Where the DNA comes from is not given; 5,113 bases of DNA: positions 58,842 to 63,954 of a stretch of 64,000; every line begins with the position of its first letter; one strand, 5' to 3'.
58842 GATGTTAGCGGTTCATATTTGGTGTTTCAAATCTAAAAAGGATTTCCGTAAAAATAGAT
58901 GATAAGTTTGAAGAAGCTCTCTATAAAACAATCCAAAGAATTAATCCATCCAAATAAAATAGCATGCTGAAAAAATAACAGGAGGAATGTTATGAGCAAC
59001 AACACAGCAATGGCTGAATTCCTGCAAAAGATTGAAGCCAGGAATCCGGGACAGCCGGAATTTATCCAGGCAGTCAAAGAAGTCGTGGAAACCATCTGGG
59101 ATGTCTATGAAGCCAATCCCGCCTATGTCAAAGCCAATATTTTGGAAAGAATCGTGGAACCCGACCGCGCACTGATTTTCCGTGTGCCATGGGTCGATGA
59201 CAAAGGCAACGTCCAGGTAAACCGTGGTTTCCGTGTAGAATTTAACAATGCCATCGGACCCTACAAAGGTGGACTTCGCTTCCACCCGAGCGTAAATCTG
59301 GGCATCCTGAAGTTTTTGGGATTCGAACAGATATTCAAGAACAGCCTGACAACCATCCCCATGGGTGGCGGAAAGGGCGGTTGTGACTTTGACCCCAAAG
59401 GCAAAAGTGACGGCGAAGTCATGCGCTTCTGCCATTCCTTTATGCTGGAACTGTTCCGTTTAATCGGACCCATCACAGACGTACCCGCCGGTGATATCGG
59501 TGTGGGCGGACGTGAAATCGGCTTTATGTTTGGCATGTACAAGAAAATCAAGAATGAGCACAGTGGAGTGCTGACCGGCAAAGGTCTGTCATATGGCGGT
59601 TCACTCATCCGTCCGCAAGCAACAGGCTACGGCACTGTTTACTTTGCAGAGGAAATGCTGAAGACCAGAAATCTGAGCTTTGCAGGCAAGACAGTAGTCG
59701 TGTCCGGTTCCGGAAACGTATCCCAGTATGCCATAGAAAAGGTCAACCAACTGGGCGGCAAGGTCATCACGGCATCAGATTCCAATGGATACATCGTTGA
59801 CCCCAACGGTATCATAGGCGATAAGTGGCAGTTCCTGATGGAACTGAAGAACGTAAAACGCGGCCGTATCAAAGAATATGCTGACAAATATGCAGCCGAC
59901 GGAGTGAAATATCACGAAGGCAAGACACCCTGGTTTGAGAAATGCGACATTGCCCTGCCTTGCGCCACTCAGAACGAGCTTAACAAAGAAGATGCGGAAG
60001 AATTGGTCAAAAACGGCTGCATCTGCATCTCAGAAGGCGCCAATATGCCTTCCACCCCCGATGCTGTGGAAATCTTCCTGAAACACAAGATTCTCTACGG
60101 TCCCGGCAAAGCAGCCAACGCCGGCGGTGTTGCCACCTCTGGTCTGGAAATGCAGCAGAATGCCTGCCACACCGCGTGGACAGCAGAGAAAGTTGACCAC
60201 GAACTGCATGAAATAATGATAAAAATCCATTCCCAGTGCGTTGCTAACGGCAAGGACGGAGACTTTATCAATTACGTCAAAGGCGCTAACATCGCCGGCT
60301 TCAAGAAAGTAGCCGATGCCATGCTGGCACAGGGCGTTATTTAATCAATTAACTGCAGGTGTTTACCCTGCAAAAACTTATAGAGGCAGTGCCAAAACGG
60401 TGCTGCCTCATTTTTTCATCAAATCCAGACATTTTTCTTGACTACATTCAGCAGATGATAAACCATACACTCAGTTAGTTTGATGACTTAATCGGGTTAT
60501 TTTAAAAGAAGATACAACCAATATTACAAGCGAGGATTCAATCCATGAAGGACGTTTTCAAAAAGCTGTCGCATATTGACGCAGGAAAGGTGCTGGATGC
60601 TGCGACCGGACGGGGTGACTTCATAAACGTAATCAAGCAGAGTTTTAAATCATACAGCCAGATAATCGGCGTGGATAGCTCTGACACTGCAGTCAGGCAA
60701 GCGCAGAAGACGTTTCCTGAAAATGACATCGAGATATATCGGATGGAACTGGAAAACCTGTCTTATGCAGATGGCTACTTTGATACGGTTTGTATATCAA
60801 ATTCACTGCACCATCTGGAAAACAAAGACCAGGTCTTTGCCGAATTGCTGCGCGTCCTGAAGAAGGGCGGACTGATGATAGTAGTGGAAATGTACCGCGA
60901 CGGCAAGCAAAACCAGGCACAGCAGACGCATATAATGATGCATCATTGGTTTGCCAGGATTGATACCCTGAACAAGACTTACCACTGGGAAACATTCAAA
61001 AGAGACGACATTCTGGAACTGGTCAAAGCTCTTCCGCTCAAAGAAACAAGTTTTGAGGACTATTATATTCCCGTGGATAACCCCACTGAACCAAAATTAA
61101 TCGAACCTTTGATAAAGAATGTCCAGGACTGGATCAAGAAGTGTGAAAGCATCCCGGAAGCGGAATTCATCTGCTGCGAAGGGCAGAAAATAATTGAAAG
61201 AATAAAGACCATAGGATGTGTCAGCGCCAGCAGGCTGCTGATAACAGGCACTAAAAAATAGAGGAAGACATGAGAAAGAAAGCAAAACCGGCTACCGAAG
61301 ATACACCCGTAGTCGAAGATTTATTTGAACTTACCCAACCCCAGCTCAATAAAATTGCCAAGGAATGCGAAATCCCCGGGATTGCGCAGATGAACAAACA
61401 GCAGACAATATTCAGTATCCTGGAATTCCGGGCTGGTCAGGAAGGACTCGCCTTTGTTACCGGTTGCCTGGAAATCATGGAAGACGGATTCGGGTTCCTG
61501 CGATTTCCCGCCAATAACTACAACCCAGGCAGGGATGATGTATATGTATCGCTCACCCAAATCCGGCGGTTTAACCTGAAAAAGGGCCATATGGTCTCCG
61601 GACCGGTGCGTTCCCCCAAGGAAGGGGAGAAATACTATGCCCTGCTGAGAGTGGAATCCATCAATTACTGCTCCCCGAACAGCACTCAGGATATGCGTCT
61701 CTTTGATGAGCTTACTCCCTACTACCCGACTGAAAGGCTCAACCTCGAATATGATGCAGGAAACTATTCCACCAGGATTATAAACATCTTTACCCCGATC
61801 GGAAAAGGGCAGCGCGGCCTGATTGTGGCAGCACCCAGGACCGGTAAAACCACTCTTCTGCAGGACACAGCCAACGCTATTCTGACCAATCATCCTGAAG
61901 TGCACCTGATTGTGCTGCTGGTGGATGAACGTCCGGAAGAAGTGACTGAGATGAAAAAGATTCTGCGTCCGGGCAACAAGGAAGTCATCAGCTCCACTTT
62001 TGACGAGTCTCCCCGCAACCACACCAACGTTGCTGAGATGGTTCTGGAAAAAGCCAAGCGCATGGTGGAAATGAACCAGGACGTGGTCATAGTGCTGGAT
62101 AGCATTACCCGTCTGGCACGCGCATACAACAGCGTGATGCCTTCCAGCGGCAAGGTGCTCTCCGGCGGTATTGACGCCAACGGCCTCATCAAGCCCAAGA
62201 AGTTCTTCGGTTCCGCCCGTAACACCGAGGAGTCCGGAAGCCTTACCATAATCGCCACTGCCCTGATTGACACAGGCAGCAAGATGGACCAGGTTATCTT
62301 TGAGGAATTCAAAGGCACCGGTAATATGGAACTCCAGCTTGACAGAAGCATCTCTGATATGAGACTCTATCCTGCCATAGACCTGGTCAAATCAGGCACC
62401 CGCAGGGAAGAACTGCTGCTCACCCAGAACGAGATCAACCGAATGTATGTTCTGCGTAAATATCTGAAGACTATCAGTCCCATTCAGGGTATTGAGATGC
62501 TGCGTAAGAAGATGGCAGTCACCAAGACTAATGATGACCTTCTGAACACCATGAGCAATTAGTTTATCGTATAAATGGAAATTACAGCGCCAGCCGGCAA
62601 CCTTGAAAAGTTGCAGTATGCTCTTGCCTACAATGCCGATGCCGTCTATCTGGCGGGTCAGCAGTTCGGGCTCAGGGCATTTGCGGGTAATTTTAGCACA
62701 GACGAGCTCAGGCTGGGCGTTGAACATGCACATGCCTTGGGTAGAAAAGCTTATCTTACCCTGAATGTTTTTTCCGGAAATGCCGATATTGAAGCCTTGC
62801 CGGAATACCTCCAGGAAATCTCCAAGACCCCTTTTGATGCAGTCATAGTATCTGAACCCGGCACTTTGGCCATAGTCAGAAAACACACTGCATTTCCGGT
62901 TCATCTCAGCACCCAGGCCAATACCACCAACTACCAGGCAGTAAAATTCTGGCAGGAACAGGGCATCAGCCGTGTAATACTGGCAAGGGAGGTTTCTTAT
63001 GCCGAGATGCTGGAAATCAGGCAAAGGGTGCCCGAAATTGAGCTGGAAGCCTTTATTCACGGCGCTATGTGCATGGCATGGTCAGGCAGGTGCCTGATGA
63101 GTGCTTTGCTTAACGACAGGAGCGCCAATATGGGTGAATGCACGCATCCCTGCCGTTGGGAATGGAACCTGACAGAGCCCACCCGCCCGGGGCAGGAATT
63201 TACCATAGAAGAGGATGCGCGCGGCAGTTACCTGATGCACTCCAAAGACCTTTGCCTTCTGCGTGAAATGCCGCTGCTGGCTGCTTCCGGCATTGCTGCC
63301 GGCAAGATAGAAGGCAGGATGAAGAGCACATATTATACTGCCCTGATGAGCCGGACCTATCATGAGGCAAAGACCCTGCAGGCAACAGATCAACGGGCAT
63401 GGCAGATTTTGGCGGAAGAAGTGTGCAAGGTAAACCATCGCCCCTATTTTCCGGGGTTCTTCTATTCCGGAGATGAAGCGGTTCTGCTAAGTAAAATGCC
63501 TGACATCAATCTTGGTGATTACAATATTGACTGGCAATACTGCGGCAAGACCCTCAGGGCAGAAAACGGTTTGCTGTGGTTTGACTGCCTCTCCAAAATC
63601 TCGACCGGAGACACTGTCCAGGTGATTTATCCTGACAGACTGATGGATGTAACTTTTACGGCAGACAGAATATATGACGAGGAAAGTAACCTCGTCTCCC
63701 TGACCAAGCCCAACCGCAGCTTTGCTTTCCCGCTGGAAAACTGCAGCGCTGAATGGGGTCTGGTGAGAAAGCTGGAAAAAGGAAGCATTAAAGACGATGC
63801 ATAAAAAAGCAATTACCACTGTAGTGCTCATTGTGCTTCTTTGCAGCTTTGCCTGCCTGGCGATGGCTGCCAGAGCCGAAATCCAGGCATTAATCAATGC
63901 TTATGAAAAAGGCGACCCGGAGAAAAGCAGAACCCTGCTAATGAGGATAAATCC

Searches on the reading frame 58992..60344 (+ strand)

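Call 15: search_protein_families(library=ncbifam, proteins=[window:58992-60344:+])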
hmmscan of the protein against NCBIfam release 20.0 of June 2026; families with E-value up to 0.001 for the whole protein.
window:58992-60344:+ (450 aa): 5 families
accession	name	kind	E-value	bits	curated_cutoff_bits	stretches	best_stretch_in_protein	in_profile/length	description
NF006929.0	PRK09414.1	equivalog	6.3e-228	757.1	536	1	3-450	3-445/445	NADP-specific glutamate dehydrogenase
NF010634.0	PRK14031.1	equivalog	9.9e-216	716.4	822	1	8-450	4-444/444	NADP-specific glutamate dehydrogenase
NF010633.0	PRK14030.1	subfamily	2.9e-211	702.3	743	1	8-450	4-445/445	glutamate dehydrogenase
NF040817.1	GdhA_Arch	equivalog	1.5e-66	225.3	750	1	46-449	23-416/419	glutamate dehydrogenase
NF041398.1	GluDhGdhB_Halo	equivalog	8.1e-61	206.1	620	1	45-449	19-408/410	glutamate dehydrogenase GdhB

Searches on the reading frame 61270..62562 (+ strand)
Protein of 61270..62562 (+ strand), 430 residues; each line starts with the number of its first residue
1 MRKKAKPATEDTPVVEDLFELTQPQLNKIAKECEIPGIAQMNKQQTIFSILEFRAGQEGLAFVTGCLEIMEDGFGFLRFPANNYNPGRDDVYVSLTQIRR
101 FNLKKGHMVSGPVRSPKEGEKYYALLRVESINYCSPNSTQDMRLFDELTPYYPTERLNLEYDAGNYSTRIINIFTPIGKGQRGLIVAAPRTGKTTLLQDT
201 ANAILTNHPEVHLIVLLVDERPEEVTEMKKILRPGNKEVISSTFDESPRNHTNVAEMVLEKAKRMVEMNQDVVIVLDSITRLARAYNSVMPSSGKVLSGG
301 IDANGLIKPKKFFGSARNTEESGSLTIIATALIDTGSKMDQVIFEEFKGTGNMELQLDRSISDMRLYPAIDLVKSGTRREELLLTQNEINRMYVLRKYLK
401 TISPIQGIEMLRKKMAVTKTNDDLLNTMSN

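Call 15: search_protein_families(library=ncbifam, proteins=[window:61270-62562:+])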
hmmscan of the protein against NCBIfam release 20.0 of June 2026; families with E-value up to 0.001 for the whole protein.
window:61270-62562:+ (430 aa): 27 families (the best 25 are shown)
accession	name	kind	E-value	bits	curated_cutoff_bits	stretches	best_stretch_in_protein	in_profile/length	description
NF006886.1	PRK09376.1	equivalog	1.8e-187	623.2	315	1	16-428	4-413/413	transcription termination factor Rho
TIGR00767.1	rho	equivalog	2.1e-185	616.5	509.45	1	16-429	4-414/415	transcription termination factor Rho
NF041509.1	paralog_Rho2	exception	5.8e-127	423.9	628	1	63-427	1-359/360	transcription termination factor Rho, short form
TIGR03496.1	FliI_clade1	equivalog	4.1e-23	81.9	619.1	1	167-402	124-360/414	flagellar protein export ATPase FliI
TIGR03498.1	FliI_clade3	equivalog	5.9e-22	77.9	587.45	1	168-404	128-365/418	flagellar protein export ATPase FliI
TIGR01026.1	fliI_yscN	subfamily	1.1e-20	73.9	379.5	1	150-401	134-383/440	FliI/YscN family ATPase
NF006012.0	PRK08149.1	equivalog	4.4e-20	72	594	1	142-408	118-381/431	type III secretion system ATPase SctN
TIGR02546.1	III_secr_ATP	equivalog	5e-19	68.3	604.75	1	168-404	134-369/423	type III secretion system ATPase SctN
TIGR03497.1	FliI_clade2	equivalog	4.4e-17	62.1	629.8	1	153-401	111-357/413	flagellar protein export ATPase FliI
NF006290.1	PRK08472.1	equivalog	7.3e-15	54.7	644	1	172-424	149-397/433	flagellar protein export ATPase FliI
NF005295.0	PRK06820.1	equivalog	2.5e-14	53.1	690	1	165-405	148-387/440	EscN/YscN/HrcN family type III secretion system ATPase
NF005391.0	PRK06936.1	equivalog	3.4e-14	52.5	657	1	169-402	151-383/439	type III secretion system ATPase SctN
NF006575.0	PRK09099.1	subfamily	1.1e-13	50.7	706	1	167-401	152-385/443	type III secretion system ATPase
NF040574.1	T3SS_ATP_VscN2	exception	4.8e-13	48.8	750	1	169-382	135-343/420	type III secretion system ATPase VscN2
NF005535.1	PRK07196.1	equivalog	6.4e-13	48.5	715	1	167-384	144-361/434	flagellar protein export ATPase FliI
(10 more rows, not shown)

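Call 22: find_related_loci(query=window:61270-62562:+, collection=genome_contigs, flank=1000)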
Query window:61270-62562:+ (430 aa) in genome_contigs; peptide patterns used: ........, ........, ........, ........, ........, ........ (x = any residue, [..] = any of these).
599 stretches matched a pattern (row limit reached: there are more); 579 encode a relative of the query (tblastn E <= 1e-3); the best 80 are kept; 80 distinct loci.
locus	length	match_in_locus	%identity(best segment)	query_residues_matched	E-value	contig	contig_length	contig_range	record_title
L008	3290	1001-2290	94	1-430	0e+0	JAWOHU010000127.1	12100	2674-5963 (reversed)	MAG: Candidatus Cloacimonadaceae bacterium isolate CWP5-1.bin.157 k191_3924182, whole genome shotgun sequence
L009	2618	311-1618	91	1-430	0e+0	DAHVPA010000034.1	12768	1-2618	MAG TPA_asm: Candidatus Cloacimonadota bacterium isolate clean1983 NODE_34_length_12768_cov_4.010795, whole genome shotg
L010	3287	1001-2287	89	1-430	0e+0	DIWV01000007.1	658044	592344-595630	MAG TPA_asm: Cloacimonetes bacterium UBA6097 UBA6097_contig_783, whole genome shotgun sequence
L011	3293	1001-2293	89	1-430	0e+0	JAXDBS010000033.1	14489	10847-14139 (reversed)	MAG: Candidatus Cloacimonadaceae bacterium isolate POMEDNA-B24 Raw2_k127_1213801, whole genome shotgun sequence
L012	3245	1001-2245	92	16-430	0e+0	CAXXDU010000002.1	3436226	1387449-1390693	MAG: Candidatus Cloacimonadaceae bacterium isolate aeeb7bac-a74c-40d2-9812-888eaa756e75 genome assembly, contig: contig_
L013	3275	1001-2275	88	6-430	0e+0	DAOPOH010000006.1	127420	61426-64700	MAG TPA_asm: Candidatus Cloacimonadota bacterium isolate AMR_MDS_1579 NODE_136_length_127420_cov_33.698449, whole genome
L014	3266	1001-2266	86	10-430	0e+0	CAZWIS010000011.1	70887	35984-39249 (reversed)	MAG TPA_asm: uncultured Candidatus Cloacimonadota bacterium isolate binchicken_co168_130 genome assembly, contig: NODE_5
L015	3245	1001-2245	85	16-430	0e+0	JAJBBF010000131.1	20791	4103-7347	MAG: Candidatus Cloacimonadota bacterium isolate CLC_T2 Bin 9_4 scaffold02010, whole genome shotgun sequence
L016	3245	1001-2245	86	16-430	0e+0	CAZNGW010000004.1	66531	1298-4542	MAG TPA_asm: uncultured Candidatus Cloacimonas sp. isolate SRP216815_co1_146 genome assembly, contig: NODE_471_length_66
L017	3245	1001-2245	86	16-430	0e+0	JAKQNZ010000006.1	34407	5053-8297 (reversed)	MAG: Candidatus Cloacimonadota bacterium isolate USDV_metabat.5 k141_1227950, whole genome shotgun sequence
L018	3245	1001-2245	84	16-430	0e+0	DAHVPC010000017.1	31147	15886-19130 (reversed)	MAG TPA_asm: Candidatus Cloacimonadota bacterium isolate clean597 NODE_17_length_31147_cov_7.059768, whole genome shotgu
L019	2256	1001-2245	84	16-430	0e+0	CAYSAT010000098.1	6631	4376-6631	MAG TPA_asm: uncultured Candidatus Cloacimonadota bacterium isolate binchicken_co115_39 genome assembly, contig: NODE_16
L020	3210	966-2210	85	16-430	0e+0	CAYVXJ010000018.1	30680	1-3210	MAG TPA_asm: uncultured Candidatus Cloacimonadota bacterium isolate binchicken_co20_136 genome assembly, contig: NODE_31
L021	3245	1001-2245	86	16-430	0e+0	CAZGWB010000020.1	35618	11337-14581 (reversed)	MAG TPA_asm: uncultured Candidatus Cloacimonas sp. isolate SRP278314_co1_193 genome assembly, contig: NODE_1519_length_3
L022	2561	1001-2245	85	16-430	0e+0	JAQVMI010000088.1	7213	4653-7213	MAG: Candidatus Cloacimonadota bacterium isolate STF1_13 NODE_36967_length_7239_cov_2.113330_Sandtown_F1, whole genome s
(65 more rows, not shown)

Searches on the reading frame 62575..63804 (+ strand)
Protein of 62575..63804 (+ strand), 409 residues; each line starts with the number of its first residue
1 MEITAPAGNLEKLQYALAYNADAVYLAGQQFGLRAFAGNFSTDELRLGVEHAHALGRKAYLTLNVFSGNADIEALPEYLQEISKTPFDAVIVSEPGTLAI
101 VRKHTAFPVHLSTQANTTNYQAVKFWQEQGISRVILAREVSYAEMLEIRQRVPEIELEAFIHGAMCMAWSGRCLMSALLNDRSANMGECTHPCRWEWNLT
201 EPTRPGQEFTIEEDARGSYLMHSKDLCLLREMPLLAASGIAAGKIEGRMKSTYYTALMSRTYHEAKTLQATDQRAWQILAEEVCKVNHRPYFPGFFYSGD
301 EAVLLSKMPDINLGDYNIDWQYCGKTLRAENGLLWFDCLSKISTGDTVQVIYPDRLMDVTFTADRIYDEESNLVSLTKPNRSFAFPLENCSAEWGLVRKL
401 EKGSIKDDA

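Call 15: search_protein_families(library=ncbifam, proteins=[window:62575-63804:+])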
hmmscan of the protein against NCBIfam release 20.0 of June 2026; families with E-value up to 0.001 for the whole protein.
window:62575-63804:+ (409 aa): 4 families
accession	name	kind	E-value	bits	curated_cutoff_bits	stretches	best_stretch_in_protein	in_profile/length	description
NF011996.0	PRK15452.1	equivalog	1.5e-90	304.1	534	2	2-201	6-206/449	prephenate-dependent tRNA uridine(34) hydroxylase TrhP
NF047963.1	quinone_UbiU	equivalog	1.2e-43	149.5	440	2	1-198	1-202/331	ubiquinone anaerobic biosynthesis protein UbiU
NF047965.1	quinone_UbiV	equivalog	2.4e-11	43.7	275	1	87-275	85-270/292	ubiquinone anaerobic biosynthesis protein UbiV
NF011991.0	PRK15447.1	equivalog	2.5e-09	36.9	283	1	91-255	90-256/302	U32 family peptidase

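Call 67: find_encoding_contigs(protein=window:62575-63804:+, flank=10000, max_places=2)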
Protein window:62575-63804:+ (409 aa): 5 contigs read that carry it; 2 places shown.
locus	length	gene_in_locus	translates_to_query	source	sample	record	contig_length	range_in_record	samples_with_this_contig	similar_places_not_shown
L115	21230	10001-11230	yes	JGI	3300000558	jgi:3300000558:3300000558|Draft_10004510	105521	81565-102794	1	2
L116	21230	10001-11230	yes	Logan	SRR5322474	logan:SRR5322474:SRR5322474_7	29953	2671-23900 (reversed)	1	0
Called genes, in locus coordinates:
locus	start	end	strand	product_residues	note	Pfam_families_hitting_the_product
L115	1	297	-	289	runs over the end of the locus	PF00528:BPD_transp_1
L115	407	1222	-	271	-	PF12849:PBP_like_2, PF13531:SBP_bac_11 (weak), PF12727:PBP_like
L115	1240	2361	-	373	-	-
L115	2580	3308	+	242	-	PF00072:Response_reg, PF00486:Trans_reg_C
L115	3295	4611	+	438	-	PF00512:HisKA, PF02518:HATPase_c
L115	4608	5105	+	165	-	PF04542:Sigma70_r2, PF04545:Sigma70_r4, PF08281:Sigma70_r4_2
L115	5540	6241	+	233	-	PF07722:Peptidase_C26, PF00117:GATase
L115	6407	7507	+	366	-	-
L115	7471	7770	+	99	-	PF00208:ELFV_dehydrog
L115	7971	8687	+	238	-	PF01209:Ubie_methyltran, PF05175:MTS (weak), PF13489:Methyltransf_23, PF13847:Methyltransf_31, PF08241:Methyltransf_11, PF08242:Methyltransf_12, PF13649:Methyltransf_25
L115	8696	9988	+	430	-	PF07498:Rho_N, PF07497:Rho_RNA_bind, PF00006:ATP-synt_ab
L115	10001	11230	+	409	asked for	PF01136:Peptidase_U32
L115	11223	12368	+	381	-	PF13428:TPR_14 (faint), PF13432:TPR_16 (faint), PF14559:TPR_19 (faint), PF07719:TPR_2 (faint), PF13174:TPR_6 (faint), PF13181:TPR_8 (faint), PF12895:ANAPC3, PF05036:SPOR, +4 more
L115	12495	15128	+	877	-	PF01624:MutS_I, PF05188:MutS_II, PF05192:MutS_III, PF05190:MutS_IV, PF00488:MutS_V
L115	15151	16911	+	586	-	PF13623:SurA_N_2, PF13624:SurA_N_3, PF13145:Rotamase_2 (faint), PF00639:Rotamase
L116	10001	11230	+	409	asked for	PF01136:Peptidase_U32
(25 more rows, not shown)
